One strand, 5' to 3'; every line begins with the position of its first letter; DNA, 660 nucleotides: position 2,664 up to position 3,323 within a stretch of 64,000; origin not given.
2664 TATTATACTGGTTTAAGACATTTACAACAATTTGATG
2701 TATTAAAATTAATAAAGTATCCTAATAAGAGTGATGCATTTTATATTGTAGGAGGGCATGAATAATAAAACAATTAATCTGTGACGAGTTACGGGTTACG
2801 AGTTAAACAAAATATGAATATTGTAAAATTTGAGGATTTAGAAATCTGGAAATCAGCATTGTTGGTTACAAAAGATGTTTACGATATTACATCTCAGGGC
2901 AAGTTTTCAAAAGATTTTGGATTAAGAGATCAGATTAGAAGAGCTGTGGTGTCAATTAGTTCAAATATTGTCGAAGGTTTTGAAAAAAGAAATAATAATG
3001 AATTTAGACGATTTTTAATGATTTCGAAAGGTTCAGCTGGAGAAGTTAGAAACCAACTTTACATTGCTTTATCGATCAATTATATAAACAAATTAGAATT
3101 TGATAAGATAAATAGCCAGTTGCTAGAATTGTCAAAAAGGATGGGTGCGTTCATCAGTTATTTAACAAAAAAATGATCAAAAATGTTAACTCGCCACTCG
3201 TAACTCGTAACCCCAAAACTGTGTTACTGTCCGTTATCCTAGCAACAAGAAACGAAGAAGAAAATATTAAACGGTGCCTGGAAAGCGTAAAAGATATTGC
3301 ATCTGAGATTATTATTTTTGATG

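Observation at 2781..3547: Four-helix-bundle (rRNA-IVS-type) gene enclosed by a 13-bp perfect inverted repeat, with a third repeat copy inside the downstream GT2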

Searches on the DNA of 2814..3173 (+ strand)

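Call 44: search_rna_families(sources=[L012, L013, L001, L018], threshold=gathering)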
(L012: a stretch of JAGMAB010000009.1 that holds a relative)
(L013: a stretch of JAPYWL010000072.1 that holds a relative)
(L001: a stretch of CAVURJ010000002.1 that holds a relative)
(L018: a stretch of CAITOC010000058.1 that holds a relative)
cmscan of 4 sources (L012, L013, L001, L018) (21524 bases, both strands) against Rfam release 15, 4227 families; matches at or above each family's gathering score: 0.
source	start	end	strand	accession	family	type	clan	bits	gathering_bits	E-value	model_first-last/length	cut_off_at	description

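Call 71: search_rna_families(sources=[L100], threshold=evalue, max_evalue=0.001)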
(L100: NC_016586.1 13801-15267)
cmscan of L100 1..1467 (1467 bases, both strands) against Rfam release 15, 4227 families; matches with E-value up to 0.001: 1.
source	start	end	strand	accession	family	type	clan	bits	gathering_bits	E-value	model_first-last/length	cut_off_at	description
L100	1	1467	+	RF02541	LSU_rRNA_bacteria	Gene; rRNA;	CL00112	835.9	50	6.7e-274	678-1792/2925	5'&3'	Bacterial large subunit ribosomal RNA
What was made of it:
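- On 23S rRNA intervening sequence (IVS): One plasmid-derived locus, L100, is the true rRNA IVS used for comparison (call 71).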
